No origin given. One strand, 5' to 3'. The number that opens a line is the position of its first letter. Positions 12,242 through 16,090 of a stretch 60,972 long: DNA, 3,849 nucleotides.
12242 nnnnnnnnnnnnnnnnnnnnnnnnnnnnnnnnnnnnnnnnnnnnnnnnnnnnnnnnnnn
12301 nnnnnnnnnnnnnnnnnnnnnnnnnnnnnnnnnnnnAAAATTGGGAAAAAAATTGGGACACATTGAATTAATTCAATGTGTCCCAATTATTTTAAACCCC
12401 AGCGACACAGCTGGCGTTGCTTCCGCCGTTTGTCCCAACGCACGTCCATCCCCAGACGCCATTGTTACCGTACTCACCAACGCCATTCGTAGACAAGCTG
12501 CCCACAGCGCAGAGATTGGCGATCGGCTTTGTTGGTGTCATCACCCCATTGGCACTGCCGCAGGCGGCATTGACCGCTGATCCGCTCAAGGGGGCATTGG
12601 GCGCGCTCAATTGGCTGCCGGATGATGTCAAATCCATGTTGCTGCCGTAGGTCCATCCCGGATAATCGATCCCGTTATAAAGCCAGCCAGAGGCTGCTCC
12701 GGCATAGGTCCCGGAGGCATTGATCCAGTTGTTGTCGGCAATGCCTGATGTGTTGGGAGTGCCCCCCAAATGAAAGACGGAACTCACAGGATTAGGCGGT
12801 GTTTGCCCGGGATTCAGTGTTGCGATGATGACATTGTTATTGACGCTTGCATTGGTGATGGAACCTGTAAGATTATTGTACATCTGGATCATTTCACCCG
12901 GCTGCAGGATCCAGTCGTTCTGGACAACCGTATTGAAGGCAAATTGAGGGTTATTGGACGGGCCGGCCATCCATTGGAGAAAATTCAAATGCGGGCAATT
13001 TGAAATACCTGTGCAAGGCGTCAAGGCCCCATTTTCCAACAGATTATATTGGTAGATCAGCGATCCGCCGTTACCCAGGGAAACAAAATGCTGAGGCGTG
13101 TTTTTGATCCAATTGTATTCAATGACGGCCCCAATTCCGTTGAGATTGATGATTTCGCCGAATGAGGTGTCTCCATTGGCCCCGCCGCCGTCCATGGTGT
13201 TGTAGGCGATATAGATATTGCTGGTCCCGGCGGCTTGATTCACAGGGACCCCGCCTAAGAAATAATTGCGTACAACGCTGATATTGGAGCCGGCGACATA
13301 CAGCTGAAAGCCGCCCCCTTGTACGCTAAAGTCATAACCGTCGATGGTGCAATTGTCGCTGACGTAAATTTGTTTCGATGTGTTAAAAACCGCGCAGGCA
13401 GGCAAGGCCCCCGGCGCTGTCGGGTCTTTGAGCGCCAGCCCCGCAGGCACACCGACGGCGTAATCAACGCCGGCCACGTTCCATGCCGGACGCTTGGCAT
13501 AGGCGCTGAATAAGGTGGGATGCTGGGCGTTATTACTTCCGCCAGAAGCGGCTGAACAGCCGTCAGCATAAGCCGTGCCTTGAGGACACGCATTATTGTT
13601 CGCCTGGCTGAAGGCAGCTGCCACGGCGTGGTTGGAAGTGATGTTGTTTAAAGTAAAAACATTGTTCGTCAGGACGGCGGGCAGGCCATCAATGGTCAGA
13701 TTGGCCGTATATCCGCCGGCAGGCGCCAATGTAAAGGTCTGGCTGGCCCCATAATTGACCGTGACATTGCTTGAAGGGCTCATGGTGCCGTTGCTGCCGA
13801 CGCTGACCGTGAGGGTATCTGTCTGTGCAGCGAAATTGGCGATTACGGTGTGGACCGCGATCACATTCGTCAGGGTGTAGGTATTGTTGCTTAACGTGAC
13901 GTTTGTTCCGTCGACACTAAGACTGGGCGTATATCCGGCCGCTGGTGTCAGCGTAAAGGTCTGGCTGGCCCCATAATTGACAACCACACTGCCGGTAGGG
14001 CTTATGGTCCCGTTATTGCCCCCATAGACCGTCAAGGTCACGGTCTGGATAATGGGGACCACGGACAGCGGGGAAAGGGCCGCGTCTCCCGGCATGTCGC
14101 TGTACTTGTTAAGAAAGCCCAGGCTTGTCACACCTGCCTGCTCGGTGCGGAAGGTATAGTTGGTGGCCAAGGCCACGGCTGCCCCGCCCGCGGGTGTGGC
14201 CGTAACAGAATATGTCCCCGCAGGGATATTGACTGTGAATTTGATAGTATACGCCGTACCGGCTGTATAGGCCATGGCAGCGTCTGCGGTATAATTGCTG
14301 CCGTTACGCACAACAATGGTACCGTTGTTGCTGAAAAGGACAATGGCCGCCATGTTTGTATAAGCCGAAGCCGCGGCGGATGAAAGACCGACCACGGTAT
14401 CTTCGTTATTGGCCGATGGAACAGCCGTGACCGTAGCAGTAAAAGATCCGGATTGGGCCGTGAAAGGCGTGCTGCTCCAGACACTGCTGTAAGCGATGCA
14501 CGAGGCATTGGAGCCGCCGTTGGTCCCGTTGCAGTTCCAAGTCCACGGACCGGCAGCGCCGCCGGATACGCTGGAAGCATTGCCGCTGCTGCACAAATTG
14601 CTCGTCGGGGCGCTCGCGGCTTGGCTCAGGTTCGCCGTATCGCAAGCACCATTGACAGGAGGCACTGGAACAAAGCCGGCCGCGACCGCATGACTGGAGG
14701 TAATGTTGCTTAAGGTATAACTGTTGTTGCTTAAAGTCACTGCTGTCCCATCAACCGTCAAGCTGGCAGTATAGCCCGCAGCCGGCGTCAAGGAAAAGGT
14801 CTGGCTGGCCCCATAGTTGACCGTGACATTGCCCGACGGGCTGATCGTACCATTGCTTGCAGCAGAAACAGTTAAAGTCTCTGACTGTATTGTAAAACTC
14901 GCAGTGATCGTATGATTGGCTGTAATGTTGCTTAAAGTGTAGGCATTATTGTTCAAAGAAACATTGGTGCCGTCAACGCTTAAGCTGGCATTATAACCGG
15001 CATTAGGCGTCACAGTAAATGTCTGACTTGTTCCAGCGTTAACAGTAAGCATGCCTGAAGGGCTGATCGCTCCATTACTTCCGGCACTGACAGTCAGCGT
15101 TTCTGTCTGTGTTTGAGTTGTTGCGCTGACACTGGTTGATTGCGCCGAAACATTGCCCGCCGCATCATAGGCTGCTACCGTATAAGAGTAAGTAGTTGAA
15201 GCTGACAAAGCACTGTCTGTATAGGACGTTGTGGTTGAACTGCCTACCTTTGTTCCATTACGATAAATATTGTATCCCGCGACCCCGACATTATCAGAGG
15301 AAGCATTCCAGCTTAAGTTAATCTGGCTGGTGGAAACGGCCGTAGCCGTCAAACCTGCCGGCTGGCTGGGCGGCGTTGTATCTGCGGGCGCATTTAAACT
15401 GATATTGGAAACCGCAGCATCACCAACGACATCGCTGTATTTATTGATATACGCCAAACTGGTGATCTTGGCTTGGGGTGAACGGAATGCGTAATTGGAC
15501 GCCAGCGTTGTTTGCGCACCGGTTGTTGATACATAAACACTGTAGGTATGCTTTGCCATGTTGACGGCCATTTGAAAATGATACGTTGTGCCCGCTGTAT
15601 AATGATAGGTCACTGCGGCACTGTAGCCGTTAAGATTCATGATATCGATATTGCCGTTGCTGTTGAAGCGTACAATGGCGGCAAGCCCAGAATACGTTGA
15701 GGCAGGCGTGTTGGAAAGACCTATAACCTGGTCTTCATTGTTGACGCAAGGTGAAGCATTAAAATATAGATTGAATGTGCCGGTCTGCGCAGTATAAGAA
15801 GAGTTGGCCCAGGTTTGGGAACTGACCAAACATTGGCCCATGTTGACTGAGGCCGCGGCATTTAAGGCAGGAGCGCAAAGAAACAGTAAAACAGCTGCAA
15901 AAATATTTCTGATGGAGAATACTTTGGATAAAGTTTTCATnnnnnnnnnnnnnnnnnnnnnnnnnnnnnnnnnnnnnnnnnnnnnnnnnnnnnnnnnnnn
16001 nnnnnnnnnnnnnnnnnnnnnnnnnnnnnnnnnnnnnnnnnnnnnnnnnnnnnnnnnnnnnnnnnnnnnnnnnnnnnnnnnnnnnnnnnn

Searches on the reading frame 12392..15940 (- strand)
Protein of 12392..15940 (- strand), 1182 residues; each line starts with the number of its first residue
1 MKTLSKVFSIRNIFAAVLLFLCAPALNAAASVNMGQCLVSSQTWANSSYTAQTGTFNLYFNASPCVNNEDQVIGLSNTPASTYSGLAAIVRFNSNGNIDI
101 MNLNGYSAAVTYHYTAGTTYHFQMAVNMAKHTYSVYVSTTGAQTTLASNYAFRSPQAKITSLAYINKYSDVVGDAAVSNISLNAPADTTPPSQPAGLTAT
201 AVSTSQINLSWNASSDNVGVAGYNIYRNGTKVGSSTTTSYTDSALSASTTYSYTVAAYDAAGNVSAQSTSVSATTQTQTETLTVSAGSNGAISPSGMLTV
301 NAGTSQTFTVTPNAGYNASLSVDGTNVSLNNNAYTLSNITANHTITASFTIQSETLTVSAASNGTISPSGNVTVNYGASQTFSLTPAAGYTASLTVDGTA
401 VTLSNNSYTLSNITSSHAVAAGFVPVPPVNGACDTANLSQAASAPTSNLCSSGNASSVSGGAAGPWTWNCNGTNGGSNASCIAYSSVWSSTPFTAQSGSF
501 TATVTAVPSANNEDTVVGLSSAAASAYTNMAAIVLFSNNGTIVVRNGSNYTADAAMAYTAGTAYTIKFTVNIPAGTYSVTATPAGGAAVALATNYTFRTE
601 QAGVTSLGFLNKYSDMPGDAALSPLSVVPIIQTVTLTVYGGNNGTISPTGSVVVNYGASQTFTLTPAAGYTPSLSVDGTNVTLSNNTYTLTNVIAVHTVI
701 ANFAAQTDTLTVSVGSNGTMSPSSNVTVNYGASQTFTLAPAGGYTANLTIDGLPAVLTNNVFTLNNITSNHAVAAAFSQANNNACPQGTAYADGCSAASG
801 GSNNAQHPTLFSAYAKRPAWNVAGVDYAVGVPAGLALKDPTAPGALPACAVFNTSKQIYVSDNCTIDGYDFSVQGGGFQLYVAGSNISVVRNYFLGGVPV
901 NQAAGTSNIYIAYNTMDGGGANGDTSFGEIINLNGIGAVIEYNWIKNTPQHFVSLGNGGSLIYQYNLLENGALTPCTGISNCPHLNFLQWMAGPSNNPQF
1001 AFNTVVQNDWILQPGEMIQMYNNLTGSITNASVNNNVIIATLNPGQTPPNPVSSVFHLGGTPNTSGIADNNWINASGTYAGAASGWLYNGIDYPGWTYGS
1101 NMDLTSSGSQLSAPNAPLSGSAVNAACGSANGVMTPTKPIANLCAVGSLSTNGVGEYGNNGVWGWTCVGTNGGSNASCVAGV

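Call 6: search_protein_families(library=pfam, proteins=[window:12392-15940:-])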
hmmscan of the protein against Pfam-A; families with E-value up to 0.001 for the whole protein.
window:12392-15940:- (1182 aa): 3 families
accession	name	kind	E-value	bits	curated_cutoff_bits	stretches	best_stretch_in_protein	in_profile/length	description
PF00041.27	fn3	-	5.1e-08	33.5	25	1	192-271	1-81/84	Fibronectin type III domain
PF22585.3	Sialidase-like_CBM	-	3.3e-06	27.5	27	0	90-143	72-123/156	Sialidase-like, CBM domain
PF18370.7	RGI_lyase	-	5.4e-05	23.9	27.8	1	201-258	12-71/86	Rhamnogalacturonan I lyases beta-sheet domain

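Call 11: find_related_loci(query=window:12392-15940:-, collection=genome_contigs, flank=3000)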
Query window:12392-15940:- (1182 aa) in genome_contigs; peptide patterns used: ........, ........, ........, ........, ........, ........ (x = any residue, [..] = any of these).
276 stretches matched a pattern; 237 encode a relative of the query (tblastn E <= 1e-3); the best 80 are kept; 79 distinct loci.
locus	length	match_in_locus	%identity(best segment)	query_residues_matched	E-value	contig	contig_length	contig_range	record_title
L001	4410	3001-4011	45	185-779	6e-40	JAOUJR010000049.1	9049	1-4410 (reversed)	MAG: Nitrospirota bacterium isolate 8_1_Jan_SF_Bin13 8_1_Jan_SF_Bin13_scaffold_4486_c1, whole genome shotgun sequence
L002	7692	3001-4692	42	164-426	1e-32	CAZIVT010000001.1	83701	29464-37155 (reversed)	MAG TPA_asm: uncultured Candidatus Saccharibacteria bacterium isolate SRP300315_co1_71 genome assembly, contig: NODE_149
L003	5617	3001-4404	37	175-1182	2e-31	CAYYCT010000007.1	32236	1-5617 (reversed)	MAG TPA_asm: uncultured Candidatus Saccharibacteria bacterium isolate SRP278252_co2_838 genome assembly, contig: NODE_26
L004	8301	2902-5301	67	186-286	6e-29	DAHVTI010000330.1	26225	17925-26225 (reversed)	MAG TPA_asm: Bryobacterales bacterium isolate clean682 k141_253538, whole genome shotgun sequence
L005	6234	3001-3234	77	186-263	2e-28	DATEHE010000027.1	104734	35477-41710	MAG TPA_asm: Candidatus Acidoferrum sp. isolate SMAG_U8803 k141_2376674, whole genome shotgun sequence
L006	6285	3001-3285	65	182-276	2e-28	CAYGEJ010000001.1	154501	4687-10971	MAG TPA_asm: uncultured Candidatus Saccharibacteria bacterium isolate ERP113451_co1_281 genome assembly, contig: NODE_32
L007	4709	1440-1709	67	187-276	4e-28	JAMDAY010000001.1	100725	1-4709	MAG: Patescibacteria group bacterium isolate FK_Sedi_B_Bin.235 NODE_332_length_100725_cov_31.2797, whole genome shotgun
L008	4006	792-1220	52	143-275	7e-28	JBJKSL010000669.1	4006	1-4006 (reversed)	MAG: Phycisphaerae bacterium isolate Bin_81 S1Ck127_811165_flag_1_multi_4.0000_len_4006, whole genome shotgun sequence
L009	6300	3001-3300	64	174-276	9e-28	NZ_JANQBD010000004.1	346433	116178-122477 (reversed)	Paenibacillus radicis (ex Xue et al. 2023) strain N5-1-1-5 Scaffold4_1, whole genome shotgun sequence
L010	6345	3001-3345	57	164-275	5e-28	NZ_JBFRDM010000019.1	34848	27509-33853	Bosea sp. TAF32 SCAFFOLD_18, whole genome shotgun sequence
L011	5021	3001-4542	45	161-325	2e-27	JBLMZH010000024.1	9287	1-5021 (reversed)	MAG: Acidobacteriaceae bacterium isolate MAG208 PRJNA951521_bin64_renamed_23, whole genome shotgun sequence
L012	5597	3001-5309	54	164-298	9e-30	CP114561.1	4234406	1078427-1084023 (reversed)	MAG: Candidatus Manganitrophus sp. isolate GAC4 chromosome, complete genome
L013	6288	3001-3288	66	187-282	1e-26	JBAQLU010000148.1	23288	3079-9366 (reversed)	MAG: Thermodesulfovibrionales bacterium isolate MFD12052_ilm_asm_bin4 k127_10140, whole genome shotgun sequence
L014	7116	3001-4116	51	175-357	6e-27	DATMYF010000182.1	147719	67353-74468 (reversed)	MAG TPA_asm: Bryobacteraceae bacterium isolate SMAG_U13139 k141_106492, whole genome shotgun sequence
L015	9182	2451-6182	60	170-277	4e-26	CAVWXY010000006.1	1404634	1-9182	MAG: uncultured Alphaproteobacteria bacterium isolate MFD00822.bin.2.42 genome assembly, contig: contig_22442, whole gen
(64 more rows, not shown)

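Call 12: find_homologous_proteins(query=window:12392-15940:-, max_evalue=1e-10)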
Query window:12392-15940:- (1182 aa): 2832 proteins with E <= 1e-10 among 8000 candidates; the best 120 are listed.
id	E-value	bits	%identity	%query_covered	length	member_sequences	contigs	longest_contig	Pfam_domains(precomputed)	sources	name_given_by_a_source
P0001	0.0e+0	2534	100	100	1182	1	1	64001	PF22585.4,PF18370.8,PF00041.28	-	-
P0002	6.6e-295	1000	56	9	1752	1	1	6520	PF25523.2,PF06486.17,PF17957.8,PF25788.3,PF18370.8,PF00041.28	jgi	jgi:chitodextrinase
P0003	3.6e-292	991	59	7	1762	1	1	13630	PF25523.2,PF06486.17,PF17957.8,PF25788.3,PF18370.8,PF00041.28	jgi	jgi:chitodextrinase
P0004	3.1e-269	915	62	7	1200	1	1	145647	PF21470.2,PF04607.24,PF25523.2,PF06486.17,PF25832.1,PF17957.8,PF02276.24,PF25788.3,PF18370.8,PF00041.28,PF16656.12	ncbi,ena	-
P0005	3.9e-269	914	52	10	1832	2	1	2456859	PF25059.2,PF25523.2,PF17957.8,PF02276.24,PF25788.3,PF16967.12,PF16656.12,PF00754.32,PF22633.4,PF18370.8,PF00041.28,PF07833.17,PF19077.7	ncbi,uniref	ncbi:fibronectin type III domain-containing protein [Paenibacillus sp. sgz5001063]|uniref:fibronecti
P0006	1.1e-268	913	58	10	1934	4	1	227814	PF21470.2,PF25523.2,PF06486.17,PF17957.8,PF18861.8,PF25788.3,PF16893.12,PF18370.8,PF00041.28,PF19077.7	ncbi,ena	-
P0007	3.8e-267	908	57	12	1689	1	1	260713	PF25059.2,PF25523.2,PF06486.17,PF17957.8,PF25788.3,PF18370.8,PF00041.28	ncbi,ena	-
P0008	5.8e-263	894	46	8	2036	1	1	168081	PF25059.2,PF25523.2,PF17957.8,PF13750.13,PF09294.17,PF21910.3,PF12245.15,PF28407.1,PF21470.2,PF24421.2,PF18370.8,PF23608.2,PF00041.28,PF19077.7,PF10179.16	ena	-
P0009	8.1e-260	884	50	10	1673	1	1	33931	PF25059.2,PF25523.2,PF25832.1,PF25788.3,PF18370.8,PF25833.1,PF26196.1,PF00041.28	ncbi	-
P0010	1.9e-255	869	32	45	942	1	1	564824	PF13205.13,PF18998.7,PF02510.22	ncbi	ncbi:hypothetical protein J5Y03_00460, partial [Bacillus sp. RG28]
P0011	2.1e-251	856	54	9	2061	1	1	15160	PF16655.13,PF25059.2,PF25523.2,PF23376.2,PF17957.8,PF25788.3,PF14885.13,PF16656.12,PF21470.2,PF16116.11,PF16893.12,PF18370.8,PF25833.1,PF23608.2,PF19743.6,PF00041.28,PF16173.11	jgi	jgi:chitodextrinase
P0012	1.1e-245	837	45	11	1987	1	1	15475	PF07495.20,PF25059.2,PF25523.2,PF23376.2,PF17957.8,PF13750.13,PF25788.3,PF09294.17,PF28407.1,PF16656.12,PF18962.8,PF16893.12,PF18370.8,PF16794.12,PF00041.28,PF19077.7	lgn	-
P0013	3.1e-241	822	50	9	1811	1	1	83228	PF25059.2,PF23376.2,PF25832.1,PF25788.3,PF16656.12,PF16893.12,PF18370.8,PF25833.1,PF16794.12,PF00041.28,PF19077.7,PF10179.16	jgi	jgi:chitodextrinase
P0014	1.1e-236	807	43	13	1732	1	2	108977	PF26786.1,PF00963.25,PF18998.7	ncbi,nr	ncbi:MAG: hypothetical protein HQL22_00075 [Candidatus Omnitrophica bacterium]|nr:hypothetical prote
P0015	5.7e-235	801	58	8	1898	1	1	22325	PF25523.2,PF06486.17,PF25788.3,PF18370.8,PF00041.28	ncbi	-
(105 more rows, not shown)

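Call 13: find_encoding_contigs(protein=P0001, flank=10000, max_places=4)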
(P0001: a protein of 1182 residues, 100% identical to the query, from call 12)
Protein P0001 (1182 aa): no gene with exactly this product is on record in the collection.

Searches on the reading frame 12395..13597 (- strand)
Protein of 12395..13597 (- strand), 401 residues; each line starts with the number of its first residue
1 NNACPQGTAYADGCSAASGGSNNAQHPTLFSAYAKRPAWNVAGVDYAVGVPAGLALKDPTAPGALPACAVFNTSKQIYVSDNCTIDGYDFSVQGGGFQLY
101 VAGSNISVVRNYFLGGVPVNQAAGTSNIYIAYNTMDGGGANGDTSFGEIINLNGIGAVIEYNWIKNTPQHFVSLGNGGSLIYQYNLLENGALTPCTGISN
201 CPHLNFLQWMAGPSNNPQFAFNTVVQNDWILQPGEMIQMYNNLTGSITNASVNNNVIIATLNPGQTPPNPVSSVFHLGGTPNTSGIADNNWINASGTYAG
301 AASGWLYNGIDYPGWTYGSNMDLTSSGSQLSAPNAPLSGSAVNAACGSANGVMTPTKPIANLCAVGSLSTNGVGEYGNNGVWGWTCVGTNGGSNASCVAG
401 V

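Call 48: search_protein_families(library=pfam, proteins=[window:12395-13597:-], max_evalue=1)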
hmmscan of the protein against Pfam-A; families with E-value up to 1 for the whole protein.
seq(401 aa): 0 families

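Call 49: search_solved_structures(query=window:12395-13597:-, max_evalue=1)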
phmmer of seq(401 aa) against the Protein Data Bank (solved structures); distinct sequences matched with E-value up to 1: 0.

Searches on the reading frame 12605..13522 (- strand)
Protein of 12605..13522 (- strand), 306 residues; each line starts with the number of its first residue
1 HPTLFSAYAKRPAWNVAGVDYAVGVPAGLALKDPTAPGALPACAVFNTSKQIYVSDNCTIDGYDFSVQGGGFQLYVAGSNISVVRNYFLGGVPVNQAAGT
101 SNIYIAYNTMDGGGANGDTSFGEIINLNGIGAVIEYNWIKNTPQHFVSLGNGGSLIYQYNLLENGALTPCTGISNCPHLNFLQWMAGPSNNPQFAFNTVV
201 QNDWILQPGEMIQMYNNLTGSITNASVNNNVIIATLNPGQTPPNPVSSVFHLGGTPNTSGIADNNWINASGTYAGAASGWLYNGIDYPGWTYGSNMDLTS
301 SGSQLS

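Call 55: find_homologous_proteins(query=window:12605-13522:-, max_evalue=0.00001)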
Query seq(306 aa) (306 aa): 144 proteins with E <= 0.00001 among 1665 candidates; the best 120 are listed.
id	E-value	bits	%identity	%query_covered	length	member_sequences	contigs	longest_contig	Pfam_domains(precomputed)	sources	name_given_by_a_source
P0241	1.2e-56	210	46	97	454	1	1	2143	PF13229.13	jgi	jgi:hypothetical protein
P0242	1.6e-53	200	41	98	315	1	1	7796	-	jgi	jgi:hypothetical protein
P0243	1.8e-53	200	44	98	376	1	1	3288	-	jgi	jgi:Right handed beta helix region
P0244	5.1e-48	182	39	98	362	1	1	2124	PF13229.13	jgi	jgi:hypothetical protein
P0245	7.8e-48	181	42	97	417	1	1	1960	-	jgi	jgi:hypothetical protein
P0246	2.1e-42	164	40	98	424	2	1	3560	-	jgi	jgi:hypothetical protein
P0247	1.9e-39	154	37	98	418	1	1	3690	-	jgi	jgi:hypothetical protein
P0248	6.3e-37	146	37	98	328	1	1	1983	-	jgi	-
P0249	1.5e-35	141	38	97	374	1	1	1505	-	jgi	jgi:hypothetical protein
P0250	9.4e-35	138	40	83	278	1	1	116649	PF13229.13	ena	-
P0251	2.4e-34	137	40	76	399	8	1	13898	PF13229.13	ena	-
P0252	2.8e-33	134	40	76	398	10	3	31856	PF13229.13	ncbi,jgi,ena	-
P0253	1.6e-32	131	35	89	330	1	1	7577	-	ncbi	-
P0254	6.7e-32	129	36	98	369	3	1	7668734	-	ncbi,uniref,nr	ncbi:hypothetical protein JJB99_24690 [Bradyrhizobium diazoefficiens]|uniref:hypothetical protein n=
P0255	1.4e-31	128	37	98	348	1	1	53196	PF13229.13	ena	-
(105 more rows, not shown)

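Call 63: predict_structure(alignment_id=A2)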
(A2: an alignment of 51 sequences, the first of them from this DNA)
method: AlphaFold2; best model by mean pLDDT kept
length: 306 residues; sequences in the alignment: 51
mean_pLDDT: 91.5   pTM: 0.92
mean pLDDT of the five models: 91.5, 91.0, 90.8, 90.1, 89.7
residues with pLDDT >= 90: 220; 70-90: 75; 50-70: 11; < 50: 0
segments of 3 or more residues with pLDDT < 50: none
pLDDT, mean of each block of 10 residues (from residue 1): 90 95 97 95 90 96 93 95 97 93 98 89 93 98 95 97 92 80 96 98 82 95 98 89 80 90 95 76 87 91 74
secondary structure, 60 per line:
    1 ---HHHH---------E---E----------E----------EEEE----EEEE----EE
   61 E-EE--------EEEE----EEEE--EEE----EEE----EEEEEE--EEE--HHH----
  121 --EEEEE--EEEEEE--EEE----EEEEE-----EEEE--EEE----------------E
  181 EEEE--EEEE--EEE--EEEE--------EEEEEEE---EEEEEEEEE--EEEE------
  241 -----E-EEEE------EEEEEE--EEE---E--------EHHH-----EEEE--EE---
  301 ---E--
elements in order: H4-7 E43-46 E51-54 E59-61 E73-76 E81-84 E87-89 E94-96 E101-106 E109-111 E123-127 E130-135 E138-140 E145-149 E155-158 E161-163 E180-184 E187-190 E193-195 E198-201 E210-216 E220-228 E231-234 E248-251 E258-263 E266-268 E290-293

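Call 65: fold_search(model_id=the predicted structure, library=pdb)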
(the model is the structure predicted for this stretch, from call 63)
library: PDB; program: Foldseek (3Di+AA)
matches with E <= 10: 382; with E <= 0.001: 0
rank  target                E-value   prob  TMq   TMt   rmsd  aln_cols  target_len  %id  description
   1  7o84_A                1.5e-03  0.95  0.23  0.18  12.2       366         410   12  Structure of the PL6 family alginate lyase Pedsa0632 from Pseudopedobacter saltans in complex with substrate (released 2021-07-28)
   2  6kqs_A                2.4e-03  1.00  0.38  0.22  10.6       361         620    9  Crystal Structure of GH136 lacto-N-biosidase from Eubacterium ramulus - selenomethionine derivative (released 2020-06-10)
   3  7o7a_A                3.0e-03  0.90  0.25  0.20  12.9       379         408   10  Structure of the PL6 family alginate lyase Pedsa0632 from Pseudopedobacter saltans (released 2021-07-28)
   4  5c1c                  9.1e-03  0.99  0.40  0.41   9.1       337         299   12  Crystal Structure of the Pectin Methylesterase from Aspergillus niger in Deglycosylated Form (released 2015-07-01)
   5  6kqt_A                1.3e-02  0.97  0.38  0.22  10.1       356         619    9  Crystal Structure of GH136 lacto-N-biosidase from Eubacterium ramulus - native protein (released 2020-06-10)
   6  6a40_A                1.5e-02  1.00  0.44  0.28   6.0       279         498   12  complex structure of Alginate lyase AlyF-OU02 with G4 (released 2019-05-01)
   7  7o84_B                1.7e-02  0.38  0.20  0.17  13.7       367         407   10  Structure of the PL6 family alginate lyase Pedsa0632 from Pseudopedobacter saltans in complex with substrate (released 2021-07-28)
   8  2bm6                  1.9e-02  0.38  0.17  0.26  13.0       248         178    8  The Structure of MfpA (Rv3361c, C2221 Crystal form). The Pentapeptide Repeat Protein from Mycobacterium tuberculosis Fol (released 2005-06-07)
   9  6g0x_A                2.0e-02  1.00  0.44  0.24   9.6       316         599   12  TAILSPIKE PROTEIN OF E. COLI BACTERIOPHAGE HK620 IN COMPLEX WITH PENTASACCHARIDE (released 2018-04-04)
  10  6fi2_A                2.3e-02  0.98  0.33  0.27   8.0       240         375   12  VexL: A periplasmic depolymerase provides new insight into ABC transporter-dependent secretion of bacterial capsular p (released 2018-05-02)
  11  4xkw_A                2.7e-02  0.99  0.43  0.24  10.3       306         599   13  Tailspike protein mutant D339N of E. coli bacteriophage HK620 in complex with pentasaccharide (released 2016-01-20)
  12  5zl5_E                2.9e-02  0.93  0.37  0.28  11.6       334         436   14  Crystal structure of DFA-IIIase mutant C387A from Arthrobacter chlorophenolicus A6 (released 2018-12-19)
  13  1dbg_A                3.5e-02  0.97  0.41  0.29   8.8       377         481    9  CRYSTAL STRUCTURE OF CHONDROITINASE B (released 2000-01-12)
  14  4xlc                  3.6e-02  0.93  0.38  0.21  10.4       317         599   11  Tailspike protein double mutant D339N/E372A of E. coli bacteriophage HK620 (released 2016-01-20)
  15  5zkw_C                4.0e-02  0.92  0.37  0.29   9.5       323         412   15  Crystal structure of DFA-IIIase from Arthrobacter chlorophenolicus A6 in complex with GF2 (released 2018-12-19)
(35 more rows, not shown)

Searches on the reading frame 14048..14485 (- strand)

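Call 48: search_protein_families(library=pfam, proteins=[window:14048-14485:-], max_evalue=1)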
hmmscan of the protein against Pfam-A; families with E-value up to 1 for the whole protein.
seq(146 aa): 7 families
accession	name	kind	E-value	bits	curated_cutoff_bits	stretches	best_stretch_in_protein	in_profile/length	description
PF20495.3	DUF6727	-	0.016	15.5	22.3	1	52-120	56-123/152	Family of unknown function (DUF6727)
PF22585.3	Sialidase-like_CBM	-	0.029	14.7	27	1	44-95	67-116/156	Sialidase-like, CBM domain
PF14524.12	Wzt_C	-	0.036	14.5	30.4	1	47-98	52-105/143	Wzt C-terminal domain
PF14448.11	Nuc_N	-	0.041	14.2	25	1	53-75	15-36/58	Nuclease N terminal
PF19077.6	Big_13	-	0.097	13.6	27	0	3-31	64-93/102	Bacterial Ig-like domain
PF22291.1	DUF6964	-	0.12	12.6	24.5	1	113-130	15-32/36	Family of unknown function (DUF6964)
PF20611.3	DUF6801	-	0.21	12.1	26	1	12-81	81-143/161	Family of unknown function (DUF6801)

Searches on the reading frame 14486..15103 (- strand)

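Call 48: search_protein_families(library=pfam, proteins=[window:14486-15103:-], max_evalue=1)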
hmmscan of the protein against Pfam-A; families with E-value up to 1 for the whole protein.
seq(206 aa): 7 families
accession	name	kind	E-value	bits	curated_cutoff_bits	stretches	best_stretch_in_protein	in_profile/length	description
PF18998.6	Flg_new_2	-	1e-09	38.7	23.6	2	2-72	2-71/73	Divergent InlB B-repeat domain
PF18283.7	CBM77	-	0.00073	20.3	25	1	26-68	56-99/108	Carbohydrate binding module 77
PF04872.18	Pox_L5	-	0.0034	17.7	24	0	107-142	38-73/79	Poxvirus L5 protein family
PF06280.18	fn3_5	-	0.0077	17.4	27.6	0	43-114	14-85/112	Fn3-like domain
PF12985.13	DUF3869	-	0.015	16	24.5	0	38-82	24-71/85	Domain of unknown function (DUF3869)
PF07198.17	DUF1410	-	0.066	14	25.5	0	28-65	20-56/61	Protein of unknown function (DUF1410)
PF18692.7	DUF5640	-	0.33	11.3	28.5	0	32-63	52-83/85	Family of unknown function (DUF5640)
